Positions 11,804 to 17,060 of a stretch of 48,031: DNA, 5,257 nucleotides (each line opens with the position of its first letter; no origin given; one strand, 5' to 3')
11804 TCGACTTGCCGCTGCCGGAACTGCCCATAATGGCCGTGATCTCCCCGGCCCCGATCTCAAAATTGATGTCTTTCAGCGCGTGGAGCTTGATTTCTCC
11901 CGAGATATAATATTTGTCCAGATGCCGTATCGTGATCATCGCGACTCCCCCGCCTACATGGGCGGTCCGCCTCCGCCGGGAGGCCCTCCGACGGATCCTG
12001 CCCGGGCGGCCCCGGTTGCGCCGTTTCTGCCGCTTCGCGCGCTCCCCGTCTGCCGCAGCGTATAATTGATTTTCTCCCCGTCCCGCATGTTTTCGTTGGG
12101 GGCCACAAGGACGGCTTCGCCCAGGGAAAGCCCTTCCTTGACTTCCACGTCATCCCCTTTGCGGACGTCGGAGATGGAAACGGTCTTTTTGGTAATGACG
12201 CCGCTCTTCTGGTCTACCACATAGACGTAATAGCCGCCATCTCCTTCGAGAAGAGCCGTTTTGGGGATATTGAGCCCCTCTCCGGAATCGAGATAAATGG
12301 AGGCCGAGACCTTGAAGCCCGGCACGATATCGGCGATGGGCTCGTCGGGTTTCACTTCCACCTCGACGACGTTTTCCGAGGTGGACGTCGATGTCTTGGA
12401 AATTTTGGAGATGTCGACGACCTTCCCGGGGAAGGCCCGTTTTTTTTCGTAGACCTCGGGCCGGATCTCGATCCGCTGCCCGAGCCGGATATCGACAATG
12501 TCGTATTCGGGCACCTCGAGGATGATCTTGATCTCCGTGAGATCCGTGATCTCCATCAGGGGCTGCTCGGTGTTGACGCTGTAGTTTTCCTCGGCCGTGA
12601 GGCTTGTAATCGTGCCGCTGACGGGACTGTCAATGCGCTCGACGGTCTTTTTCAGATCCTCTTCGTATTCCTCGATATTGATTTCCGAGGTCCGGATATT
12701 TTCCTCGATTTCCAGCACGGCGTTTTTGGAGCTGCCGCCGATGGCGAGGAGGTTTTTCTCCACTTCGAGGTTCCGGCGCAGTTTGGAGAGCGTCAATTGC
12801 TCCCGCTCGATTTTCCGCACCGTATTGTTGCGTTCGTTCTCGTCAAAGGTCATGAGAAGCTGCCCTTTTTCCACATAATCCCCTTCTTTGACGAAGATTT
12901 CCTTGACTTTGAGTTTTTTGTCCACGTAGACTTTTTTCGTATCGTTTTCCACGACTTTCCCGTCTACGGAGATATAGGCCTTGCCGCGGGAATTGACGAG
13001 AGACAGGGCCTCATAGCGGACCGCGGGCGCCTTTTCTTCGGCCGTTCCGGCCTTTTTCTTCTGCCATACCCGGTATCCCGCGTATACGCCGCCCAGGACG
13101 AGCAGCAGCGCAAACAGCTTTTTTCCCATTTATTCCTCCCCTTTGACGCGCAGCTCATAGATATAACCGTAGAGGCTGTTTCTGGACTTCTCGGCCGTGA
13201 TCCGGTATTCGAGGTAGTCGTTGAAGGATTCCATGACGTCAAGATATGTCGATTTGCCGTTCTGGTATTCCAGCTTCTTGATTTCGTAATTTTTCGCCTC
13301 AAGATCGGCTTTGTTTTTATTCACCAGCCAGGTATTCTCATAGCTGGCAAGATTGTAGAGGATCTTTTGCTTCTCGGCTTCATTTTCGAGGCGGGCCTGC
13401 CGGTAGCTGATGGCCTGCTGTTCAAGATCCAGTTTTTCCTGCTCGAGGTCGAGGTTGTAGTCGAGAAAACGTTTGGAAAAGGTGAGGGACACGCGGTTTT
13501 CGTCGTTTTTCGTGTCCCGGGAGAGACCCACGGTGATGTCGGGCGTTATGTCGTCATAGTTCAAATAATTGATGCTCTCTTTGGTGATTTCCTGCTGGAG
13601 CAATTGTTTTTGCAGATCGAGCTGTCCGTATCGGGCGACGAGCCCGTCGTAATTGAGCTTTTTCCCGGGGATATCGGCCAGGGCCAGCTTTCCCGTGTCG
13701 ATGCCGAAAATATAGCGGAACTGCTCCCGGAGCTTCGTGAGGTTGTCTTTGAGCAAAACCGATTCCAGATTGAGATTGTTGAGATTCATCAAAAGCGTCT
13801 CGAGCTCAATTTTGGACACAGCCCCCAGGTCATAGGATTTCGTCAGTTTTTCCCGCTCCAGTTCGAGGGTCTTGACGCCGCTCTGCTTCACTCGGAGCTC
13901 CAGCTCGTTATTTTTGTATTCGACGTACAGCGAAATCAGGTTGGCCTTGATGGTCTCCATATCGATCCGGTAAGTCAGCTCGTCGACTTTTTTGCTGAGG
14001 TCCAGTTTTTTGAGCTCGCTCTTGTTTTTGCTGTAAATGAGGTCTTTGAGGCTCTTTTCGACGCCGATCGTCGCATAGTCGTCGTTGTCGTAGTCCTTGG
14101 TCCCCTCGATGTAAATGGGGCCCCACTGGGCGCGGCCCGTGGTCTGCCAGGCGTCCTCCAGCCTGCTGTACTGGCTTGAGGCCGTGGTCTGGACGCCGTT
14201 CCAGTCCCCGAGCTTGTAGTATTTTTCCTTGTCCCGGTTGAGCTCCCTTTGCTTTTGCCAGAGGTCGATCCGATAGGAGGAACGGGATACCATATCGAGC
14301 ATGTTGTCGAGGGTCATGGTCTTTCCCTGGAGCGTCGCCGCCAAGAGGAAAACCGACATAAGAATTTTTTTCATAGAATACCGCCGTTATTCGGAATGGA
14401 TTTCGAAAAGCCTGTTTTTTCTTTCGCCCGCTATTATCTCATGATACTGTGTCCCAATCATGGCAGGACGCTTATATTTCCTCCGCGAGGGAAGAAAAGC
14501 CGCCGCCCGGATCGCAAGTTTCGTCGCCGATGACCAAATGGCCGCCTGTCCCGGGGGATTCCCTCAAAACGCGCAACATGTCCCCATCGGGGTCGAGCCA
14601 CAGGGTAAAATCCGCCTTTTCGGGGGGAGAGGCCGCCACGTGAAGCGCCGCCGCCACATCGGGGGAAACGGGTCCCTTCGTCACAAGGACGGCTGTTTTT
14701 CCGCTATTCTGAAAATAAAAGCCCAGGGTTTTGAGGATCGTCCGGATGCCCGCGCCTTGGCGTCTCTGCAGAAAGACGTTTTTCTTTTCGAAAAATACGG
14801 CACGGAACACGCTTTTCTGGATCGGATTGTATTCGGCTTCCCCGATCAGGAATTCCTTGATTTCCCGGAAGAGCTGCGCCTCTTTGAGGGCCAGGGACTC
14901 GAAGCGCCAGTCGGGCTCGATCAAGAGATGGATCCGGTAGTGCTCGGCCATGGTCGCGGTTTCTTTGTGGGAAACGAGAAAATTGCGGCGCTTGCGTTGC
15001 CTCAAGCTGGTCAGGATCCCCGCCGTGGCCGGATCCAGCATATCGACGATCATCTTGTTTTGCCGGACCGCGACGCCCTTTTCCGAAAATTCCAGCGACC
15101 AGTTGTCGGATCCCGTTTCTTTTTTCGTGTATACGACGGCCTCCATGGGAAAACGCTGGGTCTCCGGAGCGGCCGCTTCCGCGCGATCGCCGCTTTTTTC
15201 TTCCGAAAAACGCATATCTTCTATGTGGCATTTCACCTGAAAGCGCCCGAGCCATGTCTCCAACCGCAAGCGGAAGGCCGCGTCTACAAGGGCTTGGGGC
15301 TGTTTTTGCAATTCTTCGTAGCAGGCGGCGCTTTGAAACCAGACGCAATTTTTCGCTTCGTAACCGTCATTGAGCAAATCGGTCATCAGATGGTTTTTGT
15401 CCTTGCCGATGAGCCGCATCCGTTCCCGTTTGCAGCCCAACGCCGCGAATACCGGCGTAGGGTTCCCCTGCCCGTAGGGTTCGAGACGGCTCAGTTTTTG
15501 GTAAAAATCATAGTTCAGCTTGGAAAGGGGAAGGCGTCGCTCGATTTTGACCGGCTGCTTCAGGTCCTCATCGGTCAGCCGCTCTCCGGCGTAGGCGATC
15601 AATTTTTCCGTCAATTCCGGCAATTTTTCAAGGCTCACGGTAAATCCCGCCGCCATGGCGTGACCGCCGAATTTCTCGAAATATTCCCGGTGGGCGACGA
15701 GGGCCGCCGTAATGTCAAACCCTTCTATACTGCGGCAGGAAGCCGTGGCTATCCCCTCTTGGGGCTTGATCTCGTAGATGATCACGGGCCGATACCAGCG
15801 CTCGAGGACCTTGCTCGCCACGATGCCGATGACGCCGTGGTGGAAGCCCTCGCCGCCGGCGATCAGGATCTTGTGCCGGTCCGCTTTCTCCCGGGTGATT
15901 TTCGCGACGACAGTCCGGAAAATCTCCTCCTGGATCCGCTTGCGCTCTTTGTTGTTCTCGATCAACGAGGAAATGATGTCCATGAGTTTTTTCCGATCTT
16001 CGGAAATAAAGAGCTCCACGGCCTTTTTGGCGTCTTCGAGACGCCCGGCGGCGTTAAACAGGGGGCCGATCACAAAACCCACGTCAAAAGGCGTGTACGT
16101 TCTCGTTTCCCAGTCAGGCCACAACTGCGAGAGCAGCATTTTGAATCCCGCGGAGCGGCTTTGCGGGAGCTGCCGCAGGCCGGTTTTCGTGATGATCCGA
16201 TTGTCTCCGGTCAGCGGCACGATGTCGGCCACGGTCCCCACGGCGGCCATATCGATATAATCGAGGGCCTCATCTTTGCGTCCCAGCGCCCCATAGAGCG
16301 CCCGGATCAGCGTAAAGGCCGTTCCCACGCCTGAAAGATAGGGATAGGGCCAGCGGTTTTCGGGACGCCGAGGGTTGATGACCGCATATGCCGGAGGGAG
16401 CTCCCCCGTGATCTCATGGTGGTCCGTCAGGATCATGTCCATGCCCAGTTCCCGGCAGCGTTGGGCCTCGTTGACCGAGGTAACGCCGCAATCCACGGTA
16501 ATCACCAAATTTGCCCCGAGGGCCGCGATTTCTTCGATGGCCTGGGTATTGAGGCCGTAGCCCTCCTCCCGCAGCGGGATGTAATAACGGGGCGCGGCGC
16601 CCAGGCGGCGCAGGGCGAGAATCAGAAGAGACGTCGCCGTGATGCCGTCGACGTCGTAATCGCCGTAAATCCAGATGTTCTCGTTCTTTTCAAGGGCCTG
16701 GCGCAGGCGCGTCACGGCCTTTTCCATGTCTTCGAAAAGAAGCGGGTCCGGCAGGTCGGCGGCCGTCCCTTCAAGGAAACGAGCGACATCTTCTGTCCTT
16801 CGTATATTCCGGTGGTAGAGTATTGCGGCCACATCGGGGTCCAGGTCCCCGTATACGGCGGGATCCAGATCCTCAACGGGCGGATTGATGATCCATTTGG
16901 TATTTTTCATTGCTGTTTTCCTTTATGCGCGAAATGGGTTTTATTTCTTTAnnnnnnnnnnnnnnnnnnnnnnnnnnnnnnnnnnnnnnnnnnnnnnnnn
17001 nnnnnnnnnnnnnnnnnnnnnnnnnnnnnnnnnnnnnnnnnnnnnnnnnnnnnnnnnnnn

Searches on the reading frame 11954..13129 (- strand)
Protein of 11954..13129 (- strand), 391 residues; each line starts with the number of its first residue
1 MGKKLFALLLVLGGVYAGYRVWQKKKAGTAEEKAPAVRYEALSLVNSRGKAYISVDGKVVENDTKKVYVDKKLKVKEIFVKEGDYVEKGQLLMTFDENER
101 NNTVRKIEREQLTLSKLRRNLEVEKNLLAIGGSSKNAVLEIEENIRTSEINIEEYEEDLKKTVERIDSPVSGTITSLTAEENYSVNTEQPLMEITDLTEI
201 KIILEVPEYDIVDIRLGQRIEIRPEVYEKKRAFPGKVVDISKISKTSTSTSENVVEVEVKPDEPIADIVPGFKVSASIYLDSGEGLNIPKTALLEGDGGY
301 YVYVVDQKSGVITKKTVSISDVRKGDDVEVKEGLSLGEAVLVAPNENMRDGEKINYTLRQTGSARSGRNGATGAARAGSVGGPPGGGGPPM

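Call 20: search_protein_families(library=pfam, proteins=[window:11954-13129:-], max_evalue=0.001)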
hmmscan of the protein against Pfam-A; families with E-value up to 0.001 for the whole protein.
window:11954-13129:- (391 aa): 5 families
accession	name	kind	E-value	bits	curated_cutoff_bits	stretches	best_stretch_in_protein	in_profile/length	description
PF16576.10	HlyD_D23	-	2.8e-16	59.9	30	1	53-251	6-195/214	Barrel-sandwich domain of CusB or HlyD membrane-fusion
PF13437.12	HlyD_3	-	5.6e-13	50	22.2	1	166-264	2-96/106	HlyD family secretion protein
PF13533.13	Biotin_lipoyl_2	-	4.4e-11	42.8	29.8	1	74-96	10-32/32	Biotin-lipoyl like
PF12700.13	HlyD_2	-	3.3e-07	29.8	25.1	1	179-311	246-366/416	HlyD family secretion protein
PF00364.28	Biotin_lipoyl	-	6.4e-06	26.4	22.1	0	161-194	40-73/73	Biotin-requiring enzyme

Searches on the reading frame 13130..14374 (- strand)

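Call 20: search_protein_families(library=pfam, proteins=[window:13130-14374:-], max_evalue=0.001)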
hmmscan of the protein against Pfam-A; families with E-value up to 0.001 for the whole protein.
window:13130-14374:- (414 aa): 1 family
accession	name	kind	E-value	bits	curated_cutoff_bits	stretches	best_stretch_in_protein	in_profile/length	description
PF02321.23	OEP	-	1e-18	68.3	22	2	252-408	13-182/187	Outer membrane efflux protein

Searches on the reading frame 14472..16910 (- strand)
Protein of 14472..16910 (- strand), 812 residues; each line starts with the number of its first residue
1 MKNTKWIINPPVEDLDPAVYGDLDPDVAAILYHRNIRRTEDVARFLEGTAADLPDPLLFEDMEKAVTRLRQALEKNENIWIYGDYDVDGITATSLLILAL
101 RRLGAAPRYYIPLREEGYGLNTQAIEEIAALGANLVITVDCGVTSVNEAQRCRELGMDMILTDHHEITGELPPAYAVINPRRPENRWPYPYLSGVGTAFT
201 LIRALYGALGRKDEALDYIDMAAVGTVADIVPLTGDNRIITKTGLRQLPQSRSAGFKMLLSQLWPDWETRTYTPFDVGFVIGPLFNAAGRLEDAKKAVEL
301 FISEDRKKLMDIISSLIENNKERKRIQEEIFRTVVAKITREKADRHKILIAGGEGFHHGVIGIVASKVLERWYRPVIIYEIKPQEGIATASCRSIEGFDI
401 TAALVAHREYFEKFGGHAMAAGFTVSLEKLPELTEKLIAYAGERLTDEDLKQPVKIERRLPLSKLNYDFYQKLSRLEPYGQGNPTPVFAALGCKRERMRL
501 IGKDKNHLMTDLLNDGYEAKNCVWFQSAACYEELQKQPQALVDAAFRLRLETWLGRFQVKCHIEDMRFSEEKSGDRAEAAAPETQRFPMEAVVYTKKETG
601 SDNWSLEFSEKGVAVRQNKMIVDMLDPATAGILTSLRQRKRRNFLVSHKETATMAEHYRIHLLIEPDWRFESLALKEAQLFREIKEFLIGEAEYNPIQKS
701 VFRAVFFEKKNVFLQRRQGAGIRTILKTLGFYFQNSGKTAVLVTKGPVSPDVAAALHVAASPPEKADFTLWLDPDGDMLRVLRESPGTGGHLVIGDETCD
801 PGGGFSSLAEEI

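Call 20: search_protein_families(library=pfam, proteins=[window:14472-16910:-], max_evalue=0.001)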
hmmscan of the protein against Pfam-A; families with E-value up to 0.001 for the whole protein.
window:14472-16910:- (812 aa): 3 families
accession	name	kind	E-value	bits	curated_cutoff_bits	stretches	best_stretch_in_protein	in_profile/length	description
PF01368.27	DHH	-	5.2e-25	88.6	28.1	1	78-226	1-125/125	DHH family, N-terminal domain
PF17768.7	RecJ_OB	-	5.5e-23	81.5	27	1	458-565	3-107/107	RecJ OB domain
PF02272.25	DHHA1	-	1.6e-14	54.6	25.9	1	347-441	3-100/102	DHHA1 domain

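Call 61: find_homologous_proteins(query=window:14472-16910:-, max_evalue=1e-40)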
Query window:14472-16910:- (812 aa): 7999 proteins with E <= 1e-40 among 8000 candidates; the best 120 are listed.
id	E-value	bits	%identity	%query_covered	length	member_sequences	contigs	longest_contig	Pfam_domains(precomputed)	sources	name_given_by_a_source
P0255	1.5e-292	991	59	93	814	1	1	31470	PF01368.28,PF17768.8,PF02272.25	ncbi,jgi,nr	ncbi:MAG: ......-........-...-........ exonuclease RecJ [Fusobacteriaceae bacterium]|jgi:single-stra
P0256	1.0e-244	832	48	98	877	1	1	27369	PF01368.28,PF17768.8,PF02272.25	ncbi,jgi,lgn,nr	ncbi:MAG: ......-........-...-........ exonuclease RecJ [Fusobacteriaceae bacterium]|jgi:single-stra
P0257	4.3e-239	814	47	98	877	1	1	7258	PF01368.28,PF17768.8,PF02272.25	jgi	jgi:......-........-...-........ exonuclease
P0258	3.5e-236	804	48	97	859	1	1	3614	PF01368.28,PF17768.8,PF02272.25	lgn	-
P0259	3.0e-233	794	46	96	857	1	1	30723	PF01368.28,PF17768.8,PF02272.25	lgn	-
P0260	3.7e-233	794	46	96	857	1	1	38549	PF01368.28,PF17768.8,PF02272.25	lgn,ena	-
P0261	5.9e-233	794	46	96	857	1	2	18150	PF01368.28,PF17768.8,PF02272.25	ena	-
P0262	6.4e-233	793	46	96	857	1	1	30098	PF01368.28,PF17768.8,PF02272.25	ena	-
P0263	1.3e-232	792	46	96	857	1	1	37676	PF01368.28,PF17768.8,PF02272.25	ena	-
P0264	1.3e-232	792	47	96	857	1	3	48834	PF01368.28,PF17768.8,PF02272.25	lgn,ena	-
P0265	1.4e-232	792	47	96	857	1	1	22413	PF01368.28,PF17768.8,PF02272.25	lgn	-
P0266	1.6e-232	792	46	96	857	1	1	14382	PF01368.28,PF17768.8,PF02272.25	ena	-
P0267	1.8e-232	792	47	95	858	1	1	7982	PF01368.28,PF17768.8,PF02272.25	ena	-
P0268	1.8e-232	792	46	96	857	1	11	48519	PF01368.28,PF17768.8,PF02272.25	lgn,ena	-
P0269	2.4e-232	791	46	96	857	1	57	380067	PF01368.28,PF17768.8,PF02272.25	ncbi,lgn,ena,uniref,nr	ncbi:MAG: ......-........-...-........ exonuclease RecJ [Fusobacterium sp.]|uniref:single-stranded-D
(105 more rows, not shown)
